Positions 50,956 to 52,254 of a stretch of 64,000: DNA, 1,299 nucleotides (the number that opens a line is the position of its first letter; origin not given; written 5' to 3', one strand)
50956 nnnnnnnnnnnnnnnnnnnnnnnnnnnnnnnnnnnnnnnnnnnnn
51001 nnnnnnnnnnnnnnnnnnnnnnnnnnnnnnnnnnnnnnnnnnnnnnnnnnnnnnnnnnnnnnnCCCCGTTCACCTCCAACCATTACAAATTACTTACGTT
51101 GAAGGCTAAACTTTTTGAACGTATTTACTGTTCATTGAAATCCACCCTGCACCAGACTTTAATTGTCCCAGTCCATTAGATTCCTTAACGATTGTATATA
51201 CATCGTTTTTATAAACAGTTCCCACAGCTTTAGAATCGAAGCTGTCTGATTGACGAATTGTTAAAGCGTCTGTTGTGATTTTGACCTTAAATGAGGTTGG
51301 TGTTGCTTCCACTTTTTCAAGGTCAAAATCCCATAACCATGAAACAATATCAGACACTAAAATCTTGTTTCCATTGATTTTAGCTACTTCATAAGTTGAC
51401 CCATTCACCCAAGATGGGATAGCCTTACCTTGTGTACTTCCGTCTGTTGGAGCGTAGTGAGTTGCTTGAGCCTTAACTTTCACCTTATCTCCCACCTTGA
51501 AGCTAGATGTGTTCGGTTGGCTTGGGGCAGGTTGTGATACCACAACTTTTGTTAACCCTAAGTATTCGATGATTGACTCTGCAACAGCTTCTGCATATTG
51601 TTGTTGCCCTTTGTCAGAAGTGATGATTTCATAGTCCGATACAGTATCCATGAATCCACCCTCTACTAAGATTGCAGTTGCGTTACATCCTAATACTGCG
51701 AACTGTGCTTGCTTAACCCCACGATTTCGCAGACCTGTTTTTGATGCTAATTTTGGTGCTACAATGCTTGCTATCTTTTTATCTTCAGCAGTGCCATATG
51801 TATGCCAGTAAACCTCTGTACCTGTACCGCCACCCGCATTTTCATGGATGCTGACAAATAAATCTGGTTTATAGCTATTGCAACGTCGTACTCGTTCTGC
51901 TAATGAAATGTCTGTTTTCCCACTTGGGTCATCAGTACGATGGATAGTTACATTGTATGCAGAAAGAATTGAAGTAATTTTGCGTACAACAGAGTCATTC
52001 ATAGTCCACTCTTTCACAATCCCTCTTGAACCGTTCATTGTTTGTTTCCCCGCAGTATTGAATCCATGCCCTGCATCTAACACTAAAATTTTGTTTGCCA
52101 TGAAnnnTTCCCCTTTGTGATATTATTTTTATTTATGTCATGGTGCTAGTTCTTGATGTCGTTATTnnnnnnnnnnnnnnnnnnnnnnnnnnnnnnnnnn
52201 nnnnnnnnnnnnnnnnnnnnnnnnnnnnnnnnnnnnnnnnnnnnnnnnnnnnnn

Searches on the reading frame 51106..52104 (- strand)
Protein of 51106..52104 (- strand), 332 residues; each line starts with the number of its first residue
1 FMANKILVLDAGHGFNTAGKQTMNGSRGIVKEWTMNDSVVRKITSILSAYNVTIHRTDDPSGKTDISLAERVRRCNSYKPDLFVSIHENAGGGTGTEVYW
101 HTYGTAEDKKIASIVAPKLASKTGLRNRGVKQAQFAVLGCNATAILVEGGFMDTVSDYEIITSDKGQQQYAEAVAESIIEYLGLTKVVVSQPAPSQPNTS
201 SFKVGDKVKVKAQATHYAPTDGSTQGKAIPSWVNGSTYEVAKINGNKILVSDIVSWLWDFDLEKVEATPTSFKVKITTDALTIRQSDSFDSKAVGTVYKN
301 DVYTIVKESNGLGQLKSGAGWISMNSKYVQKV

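Call 75: search_protein_families(library=phrogs, proteins=[window:51106-52104:-], max_evalue=0.00001)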
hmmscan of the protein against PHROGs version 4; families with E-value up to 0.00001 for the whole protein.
window:51106-52104:- (332 aa): 3 families
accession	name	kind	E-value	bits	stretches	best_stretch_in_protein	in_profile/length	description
phrog_435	-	lysis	7.9e-51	174.7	1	2-249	110-335/556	endolysin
phrog_2742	-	lysis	4.4e-38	132.5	1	6-264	3-258/318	endolysin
phrog_1794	-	lysis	1.6e-11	45.2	1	164-332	177-330/336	amidase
